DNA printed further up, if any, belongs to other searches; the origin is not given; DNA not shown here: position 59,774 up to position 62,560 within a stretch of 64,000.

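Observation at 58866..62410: Radical-SAM (B12-domain type) enzyme fused to an MBOAT-like membrane domain, co-transcribed with a LolA-like exported protein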

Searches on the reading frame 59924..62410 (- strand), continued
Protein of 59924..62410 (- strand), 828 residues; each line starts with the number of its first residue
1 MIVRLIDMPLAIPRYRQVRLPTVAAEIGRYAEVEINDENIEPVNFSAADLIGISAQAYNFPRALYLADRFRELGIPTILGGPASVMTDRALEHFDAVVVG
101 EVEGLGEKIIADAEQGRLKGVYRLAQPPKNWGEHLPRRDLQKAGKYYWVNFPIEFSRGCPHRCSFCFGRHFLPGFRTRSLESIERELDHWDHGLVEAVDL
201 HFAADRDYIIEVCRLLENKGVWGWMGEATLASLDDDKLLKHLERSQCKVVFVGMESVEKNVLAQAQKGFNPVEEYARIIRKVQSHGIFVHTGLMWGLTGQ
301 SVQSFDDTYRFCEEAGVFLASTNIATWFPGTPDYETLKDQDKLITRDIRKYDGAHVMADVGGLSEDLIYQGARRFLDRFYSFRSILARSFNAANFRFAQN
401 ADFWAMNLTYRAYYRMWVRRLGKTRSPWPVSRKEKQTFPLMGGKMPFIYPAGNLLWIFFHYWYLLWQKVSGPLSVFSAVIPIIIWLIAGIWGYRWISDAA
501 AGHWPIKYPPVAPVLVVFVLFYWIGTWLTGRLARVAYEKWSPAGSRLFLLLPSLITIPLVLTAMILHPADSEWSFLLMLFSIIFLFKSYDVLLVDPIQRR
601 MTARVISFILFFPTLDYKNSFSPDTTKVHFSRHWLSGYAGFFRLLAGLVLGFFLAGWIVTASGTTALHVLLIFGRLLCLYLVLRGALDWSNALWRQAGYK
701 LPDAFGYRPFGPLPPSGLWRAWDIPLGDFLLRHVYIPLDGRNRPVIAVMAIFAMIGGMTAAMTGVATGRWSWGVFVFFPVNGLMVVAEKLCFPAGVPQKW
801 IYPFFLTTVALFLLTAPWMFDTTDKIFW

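Call 14: find_encoding_contigs(protein=P0019, flank=10000, max_places=2)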
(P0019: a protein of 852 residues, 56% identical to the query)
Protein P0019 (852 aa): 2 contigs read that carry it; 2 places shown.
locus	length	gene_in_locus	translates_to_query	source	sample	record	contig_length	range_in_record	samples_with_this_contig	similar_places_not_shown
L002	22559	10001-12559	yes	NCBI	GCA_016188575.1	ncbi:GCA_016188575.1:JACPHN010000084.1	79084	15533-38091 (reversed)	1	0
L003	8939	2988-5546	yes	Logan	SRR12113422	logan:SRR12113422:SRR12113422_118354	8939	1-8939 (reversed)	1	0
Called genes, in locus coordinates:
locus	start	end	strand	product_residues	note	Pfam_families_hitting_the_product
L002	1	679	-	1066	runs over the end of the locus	PF05088:Bac_GDH_CD, PF00208:ELFV_dehydrog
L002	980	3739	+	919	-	PF02985:HEAT (faint), PF07238:PilZ (weak), PF13513:HEAT_EZ (faint), PF13646:HEAT_2 (weak)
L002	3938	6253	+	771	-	PF13385:Laminin_G_3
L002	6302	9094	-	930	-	PF13646:HEAT_2, PF03130:HEAT_PBS (faint), PF13646:HEAT_2, PF00072:Response_reg, PF07238:PilZ (weak)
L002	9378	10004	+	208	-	PF00440:TetR_N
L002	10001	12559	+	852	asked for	PF02310:B12-binding (faint), PF04055:Radical_SAM, PF03062:MBOAT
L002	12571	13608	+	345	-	-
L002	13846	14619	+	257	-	-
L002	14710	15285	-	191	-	PF00999:Na_H_Exchanger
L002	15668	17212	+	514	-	PF00171:Aldedh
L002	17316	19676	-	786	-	PF22019:GlgB_N, PF02922:CBM_48, PF00128:Alpha-amylase, PF02806:Alpha-amylase_C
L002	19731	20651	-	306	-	PF00682:HMGL-like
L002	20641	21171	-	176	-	PF25917:BSH_RND (weak), PF00364:Biotin_lipoyl, PF25973:BSH_CzcB (faint)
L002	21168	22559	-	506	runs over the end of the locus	PF00289:Biotin_carb_N, PF02222:ATP-grasp, PF02786:CPSase_L_D2, PF07478:Dala_Dala_lig_C, PF02785:Biotin_carb_C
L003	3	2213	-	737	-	?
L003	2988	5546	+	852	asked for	PF02310:B12-binding (faint), PF04055:Radical_SAM, PF03062:MBOAT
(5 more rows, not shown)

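Call 15: find_encoding_contigs(protein=P0013, flank=10000, max_places=2)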
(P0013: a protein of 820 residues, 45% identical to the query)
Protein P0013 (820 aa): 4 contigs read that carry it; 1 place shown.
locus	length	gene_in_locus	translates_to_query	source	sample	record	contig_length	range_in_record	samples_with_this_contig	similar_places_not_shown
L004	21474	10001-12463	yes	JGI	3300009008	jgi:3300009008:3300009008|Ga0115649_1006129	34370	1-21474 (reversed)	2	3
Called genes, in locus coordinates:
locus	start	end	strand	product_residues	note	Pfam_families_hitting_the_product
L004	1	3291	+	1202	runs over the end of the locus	PF13699:eCIS_core, PF12836:HHH_3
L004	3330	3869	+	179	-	-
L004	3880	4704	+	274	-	-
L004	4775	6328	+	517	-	-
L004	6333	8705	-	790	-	PF00437:T2SSE, PF01580:FtsK_SpoIIIE (faint), PF04851:ResIII (faint), PF13191:AAA_16 (faint), PF13476:AAA_23 (faint), PF13555:AAA_29 (faint), PF20703:nSTAND1 (faint), PF00437:T2SSE, +11 more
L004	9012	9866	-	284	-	PF08668:HDOD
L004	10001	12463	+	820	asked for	PF02310:B12-binding (weak), PF04055:Radical_SAM, PF03062:MBOAT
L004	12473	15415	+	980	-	PF09865:DUF2092 (faint), PF03888:MucB_RseB (weak), PF14285:DUF4367 (faint), PF03888:MucB_RseB (weak)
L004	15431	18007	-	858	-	PF12836:HHH_3 (faint)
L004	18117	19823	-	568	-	PF02690:Na_Pi_cotrans, PF01895:PhoU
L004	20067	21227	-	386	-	PF22558:REase-ARP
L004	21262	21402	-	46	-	-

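Call 17: find_encoding_contigs(protein=P0026, flank=10000, max_places=1)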
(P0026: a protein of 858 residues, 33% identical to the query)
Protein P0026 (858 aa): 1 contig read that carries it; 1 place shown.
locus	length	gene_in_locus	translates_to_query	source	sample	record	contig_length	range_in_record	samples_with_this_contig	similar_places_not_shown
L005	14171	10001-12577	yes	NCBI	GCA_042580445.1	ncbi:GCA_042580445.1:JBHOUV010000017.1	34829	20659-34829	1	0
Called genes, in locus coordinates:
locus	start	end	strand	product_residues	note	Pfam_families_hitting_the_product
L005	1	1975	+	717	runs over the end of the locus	PF02629:CoA_binding, PF13607:Succ_CoA_lig (weak), PF00549:Ligase_CoA, PF00285:Citrate_synt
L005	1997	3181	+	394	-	PF00180:Iso_dh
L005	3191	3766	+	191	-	PF01966:HD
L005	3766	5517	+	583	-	PF00330:Aconitase, PF00694:Aconitase_C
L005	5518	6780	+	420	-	PF00330:Aconitase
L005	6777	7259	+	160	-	PF00694:Aconitase_C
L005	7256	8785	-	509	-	PF00171:Aldedh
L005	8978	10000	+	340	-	-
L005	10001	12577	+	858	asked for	PF02310:B12-binding, PF04055:Radical_SAM, PF03062:MBOAT (weak)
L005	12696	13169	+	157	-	PF03073:TspO_MBR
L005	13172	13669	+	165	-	PF14512:TM1586_NiRdase, PF00881:Nitroreductase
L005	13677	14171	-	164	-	?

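Call 18: find_encoding_contigs(protein=P0022, flank=10000, max_places=1)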
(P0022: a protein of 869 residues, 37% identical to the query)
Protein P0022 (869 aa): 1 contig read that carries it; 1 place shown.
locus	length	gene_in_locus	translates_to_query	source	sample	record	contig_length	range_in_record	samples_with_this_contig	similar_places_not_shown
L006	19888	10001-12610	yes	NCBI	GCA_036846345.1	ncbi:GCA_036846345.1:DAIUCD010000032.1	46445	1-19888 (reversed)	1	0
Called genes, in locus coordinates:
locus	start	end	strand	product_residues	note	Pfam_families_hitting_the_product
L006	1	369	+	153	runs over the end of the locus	PF12900:Pyridox_ox_2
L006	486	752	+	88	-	-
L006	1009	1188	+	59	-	-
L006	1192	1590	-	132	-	PF13581:HATPase_c_2, PF02518:HATPase_c (weak)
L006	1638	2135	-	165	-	-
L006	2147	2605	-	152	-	-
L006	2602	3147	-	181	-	PF04542:Sigma70_r2, PF08281:Sigma70_r4_2, PF04545:Sigma70_r4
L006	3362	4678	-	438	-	PF04015:DUF362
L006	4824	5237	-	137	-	-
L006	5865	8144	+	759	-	PF08269:dCache_2, PF17200:sCache_2, PF17201:Cache_3-Cache_2, PF00989:PAS (weak), PF13188:PAS_8 (weak), PF00512:HisKA, PF02518:HATPase_c, PF00072:Response_reg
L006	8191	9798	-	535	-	PF12833:HTH_18, PF00165:HTH_AraC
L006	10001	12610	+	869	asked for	PF02310:B12-binding (weak), PF04055:Radical_SAM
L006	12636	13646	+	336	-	-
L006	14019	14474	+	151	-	PF01047:MarR, PF12802:MarR_2 (weak), PF13412:HTH_24 (weak)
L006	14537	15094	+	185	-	PF01613:Flavin_Reduct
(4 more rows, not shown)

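Call 19: find_encoding_contigs(protein=P0015, flank=10000, max_places=1)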
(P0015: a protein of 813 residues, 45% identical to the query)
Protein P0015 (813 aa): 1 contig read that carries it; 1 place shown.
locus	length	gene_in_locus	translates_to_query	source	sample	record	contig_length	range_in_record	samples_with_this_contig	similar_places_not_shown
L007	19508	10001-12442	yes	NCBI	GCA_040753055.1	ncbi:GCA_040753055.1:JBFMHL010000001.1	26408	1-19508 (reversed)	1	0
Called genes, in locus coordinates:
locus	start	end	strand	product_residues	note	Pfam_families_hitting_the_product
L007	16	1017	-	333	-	-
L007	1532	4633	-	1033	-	PF00270:DEAD, PF00271:Helicase_C, PF22982:WHD_HRQ1, PF09369:MZB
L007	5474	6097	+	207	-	-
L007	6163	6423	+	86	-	PF09723:Zn_ribbon_8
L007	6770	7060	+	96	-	PF00166:Cpn10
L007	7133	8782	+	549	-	PF00118:Cpn60_TCP1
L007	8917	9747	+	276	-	-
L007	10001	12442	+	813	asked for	PF02310:B12-binding (faint), PF04055:Radical_SAM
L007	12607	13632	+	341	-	PF03888:MucB_RseB (weak)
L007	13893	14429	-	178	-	-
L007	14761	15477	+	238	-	PF00440:TetR_N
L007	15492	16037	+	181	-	PF06172:Cupin_5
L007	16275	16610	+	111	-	-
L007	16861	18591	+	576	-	PF02129:Peptidase_S15, PF08530:PepX_C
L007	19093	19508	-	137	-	PF02085:Cytochrom_CIII, PF14522:Cytochrome_C7 (faint)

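Call 21: find_related_loci(query=A1, collection=genome_contigs, flank=6000)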
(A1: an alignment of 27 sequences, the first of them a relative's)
Query A1 (828 aa) in genome_contigs; peptide patterns used: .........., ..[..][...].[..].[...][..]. (x = any residue, [..] = any of these).
600 stretches matched a pattern (row limit reached: there are more); 491 encode a relative of the query (tblastn E <= 1e-3); the best 80 are kept; 80 distinct loci.
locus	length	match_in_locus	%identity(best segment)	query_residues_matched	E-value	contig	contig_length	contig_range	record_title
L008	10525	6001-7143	35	32-415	5e-57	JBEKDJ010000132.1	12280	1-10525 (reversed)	MAG: Thermodesulfobacteriota bacterium isolate SPRUCE 180 SPRUCE_180_132, whole genome shotgun sequence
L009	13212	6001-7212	34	11-411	6e-56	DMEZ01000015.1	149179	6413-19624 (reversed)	MAG TPA_asm: Elusimicrobia bacterium isolate UBA9639 contig_1554, whole genome shotgun sequence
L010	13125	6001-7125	35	15-388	2e-54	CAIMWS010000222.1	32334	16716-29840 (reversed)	MAG: uncultured Verrucomicrobia bacterium isolate LaPlata_bin-2736 genome assembly, contig: bin-2736:222/561, whole geno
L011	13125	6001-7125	34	15-388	9e-53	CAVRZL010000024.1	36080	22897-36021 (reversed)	MAG: uncultured Acidobacteriota bacterium isolate MFD06085.bin.3.99 genome assembly, contig: contig_72416, whole genome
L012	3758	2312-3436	33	15-388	9e-53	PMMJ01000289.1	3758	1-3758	MAG: Acidobacteriaceae bacterium isolate fen_85 73.20100900_E1D.30_contig_168392, whole genome shotgun sequence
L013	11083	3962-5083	33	17-389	2e-51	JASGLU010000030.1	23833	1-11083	MAG: Candidatus Atribacteria bacterium isolate DJKA121_NP-J24_bin.16 scaffold_308, whole genome shotgun sequence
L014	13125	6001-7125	33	15-388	3e-51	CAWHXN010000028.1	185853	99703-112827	MAG: uncultured Acidobacteriaceae bacterium isolate MFD00731.bin.1.235 genome assembly, contig: contig_99932, whole geno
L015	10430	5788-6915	34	15-388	8e-51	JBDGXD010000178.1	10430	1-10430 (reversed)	MAG: Gemmatimonadota bacterium isolate M3-22_Bin_33 M3-22_Bin_33_scaffold_27388, whole genome shotgun sequence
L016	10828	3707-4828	32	17-390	1e-50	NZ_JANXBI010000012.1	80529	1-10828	MAG: Candidatus Caldatribacterium sp. isolate SKYB28 k141_371774, whole genome shotgun sequence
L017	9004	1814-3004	33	20-388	6e-50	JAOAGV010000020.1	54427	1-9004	MAG: Candidatus Sumerlaeia bacterium isolate SKW40 NODE_20_length_54427_cov_3.466808, whole genome shotgun sequence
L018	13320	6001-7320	32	18-435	1e-49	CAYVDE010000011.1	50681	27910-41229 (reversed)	MAG TPA_asm: uncultured Desulfobacterales bacterium isolate SRP332253_co2_163 genome assembly, contig: NODE_561_length_5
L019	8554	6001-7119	33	17-388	7e-50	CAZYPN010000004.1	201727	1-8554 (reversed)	MAG TPA_asm: uncultured Burkholderiales bacterium isolate SRP329715_co1_2 genome assembly, contig: NODE_41_length_201727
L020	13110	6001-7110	35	20-388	9e-50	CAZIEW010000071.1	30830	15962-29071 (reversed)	MAG TPA_asm: uncultured Syntrophobacteraceae bacterium isolate SRP278314_co1_305 genome assembly, contig: NODE_1912_leng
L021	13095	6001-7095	34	33-389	7e-48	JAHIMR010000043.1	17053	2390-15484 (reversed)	MAG: Actinomycetota bacterium isolate KR13_N2.mb.8 KR13_N2.mb.8_k141_121525, whole genome shotgun sequence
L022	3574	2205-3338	34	14-388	9e-48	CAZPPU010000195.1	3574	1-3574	MAG TPA_asm: uncultured Nitrospirota bacterium isolate binchicken_co232_45 genome assembly, contig: NODE_46729_length_35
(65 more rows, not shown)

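Call 26: predict_structure(alignment_id=A1)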
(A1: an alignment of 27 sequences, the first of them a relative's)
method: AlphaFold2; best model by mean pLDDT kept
length: 828 residues; sequences in the alignment: 27
mean_pLDDT: 90.2   pTM: 0.86
mean pLDDT of the five models: 90.2, 89.2, 88.4, 88.3, 86.7
residues with pLDDT >= 90: 559; 70-90: 236; 50-70: 33; < 50: 0
segments of 3 or more residues with pLDDT < 50: none
pLDDT, mean of each block of 10 residues (from residue 1): 93 72 93 92 93 93 96 96 89 94 92 96 86 89 73 84 68 78 92 80 81 94 86 92 93 89 80 91 93 91 94 94 89 89 92 91 92 96 95 89 93 93 91 91 86 87 89 91 97 93 88 97 97 80 75 96 93 94 96 88 94 93 89 93 96 85 75 91 94 94 91 93 93 94 96 96 92 96 96 93 95 93 77
secondary structure, 60 per line:
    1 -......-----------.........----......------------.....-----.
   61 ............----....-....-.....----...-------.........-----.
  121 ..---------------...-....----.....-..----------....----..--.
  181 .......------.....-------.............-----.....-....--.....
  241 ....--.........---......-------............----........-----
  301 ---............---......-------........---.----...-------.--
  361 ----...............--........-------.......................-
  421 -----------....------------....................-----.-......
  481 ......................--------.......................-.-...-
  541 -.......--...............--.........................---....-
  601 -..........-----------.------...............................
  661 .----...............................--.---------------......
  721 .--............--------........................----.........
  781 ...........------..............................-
elements in order (helices of 4 or more, strands of 3 or more residues): E2-7 H19-27 E32-37 E50-54 H60-72 E77-80 H82-85 H87-91 E96-98 H106-114 E120-122 H142-145 E150-154 H168-171 H180-187 E194-198 H206-218 E224-228 H230-233 H236-244 E247-255 H259-264 H272-283 E288-295 H304-315 E319-324 H332-339 H365-379 H382-389 H397-419 H432-435 H448-467 H475-502 H511-533 H542-548 H551-565 H568-592 H596-599 H602-611 H630-661 H666-696 H715-721 H724-735 H744-767 H772-791 H798-827

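Call 29: fold_search(model_id=the predicted structure, library=pdb)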
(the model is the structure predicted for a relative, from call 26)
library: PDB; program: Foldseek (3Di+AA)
matches with E <= 10: 885; with E <= 0.001: 60
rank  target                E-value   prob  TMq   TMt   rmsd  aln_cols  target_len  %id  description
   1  6fd2_B                1.9e-14  1.00  0.40  0.70   6.6       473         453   20  Radical SAM 1,2-diol dehydratase AprD4 in complex with its substrate paromamine (released 2018-01-17)
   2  6fd2_A                2.3e-14  1.00  0.40  0.69   6.4       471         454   19  Radical SAM 1,2-diol dehydratase AprD4 in complex with its substrate paromamine (released 2018-01-17)
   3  9ccb                  3.3e-13  1.00  0.36  0.66   7.1       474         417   18  X-ray crystal structure of methyl-coenzyme M reductase glutamine methylase (MgmA) from Methanothermobacter marburgensis  (released 2025-01-01)
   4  5ul3                  1.1e-11  1.00  0.39  0.44   7.1       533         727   16  Structure of Cobalamin-dependent S-adenosylmethionine radical enzyme OxsB with aqua-cobalamin bound (released 2017-04-19)
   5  9n1b                  1.2e-11  1.00  0.37  0.48   6.1       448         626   14  Crystal structure of CysS from Corallococcus sp. CA054B with 5'-deoxyadenosine, methionine, and pantetheinylated 3-metho (released 2026-01-28)
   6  5ul4                  1.6e-11  1.00  0.40  0.44   6.9       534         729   16  Structure of Cobalamin-dependent S-adenosylmethionine radical enzyme OxsB with aqua-cobalamin and S-adenosylmethionine b (released 2017-04-19)
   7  6wtf_A                2.3e-11  1.00  0.34  0.50   8.2       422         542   16  Structure of radical S-adenosylmethionine methyltransferase, TsrM, from Kitasatospora setae with tryptophan substrate  (released 2020-12-23)
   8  9n1c                  2.6e-11  1.00  0.38  0.49   5.1       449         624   13  Crystal structure of CysS from Corallococcus sp. CA054B with 5'-deoxyadenosine, methionine, and pantetheinylated 3-ethox (released 2026-01-28)
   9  6wte_B                3.0e-11  1.00  0.34  0.51   7.3       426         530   16  Structure of radical S-adenosylmethionine methyltransferase, TsrM, from Kitasatospora setae with cobalamin and [4Fe-4S (released 2020-12-23)
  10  9n1d                  4.1e-11  1.00  0.40  0.51   4.7       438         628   14  Crystal structure of CysS from Corallococcus sp. CA054B with 5'-deoxyadenosine and methionine bound (released 2026-01-28)
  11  7kdx_A                4.1e-11  1.00  0.37  0.46   8.3       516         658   14  Crystal structure of Streptomyces tokunonesis TokK with hydroxycobalamin, 5'-deoxyadenosine, and methionine (released 2022-01-12)
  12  6wtf_B                8.8e-11  1.00  0.34  0.51   6.4       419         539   16  Structure of radical S-adenosylmethionine methyltransferase, TsrM, from Kitasatospora setae with tryptophan substrate  (released 2020-12-23)
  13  6wte_A                9.2e-11  1.00  0.34  0.48   6.8       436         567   16  Structure of radical S-adenosylmethionine methyltransferase, TsrM, from Kitasatospora setae with cobalamin and [4Fe-4S (released 2020-12-23)
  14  7mjz                  1.0e-10  1.00  0.37  0.65   4.5       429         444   15  The structure of MiaB with pentasulfide bridge (released 2021-09-15)
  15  7kdy_A                1.5e-10  1.00  0.36  0.44   9.0       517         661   14  Crystal structure of Streptomyces tokunonesis TokK with hydroxycobalamin, 5'-deoxyadenosine, methionine, and (2R)-pant (released 2022-01-12)
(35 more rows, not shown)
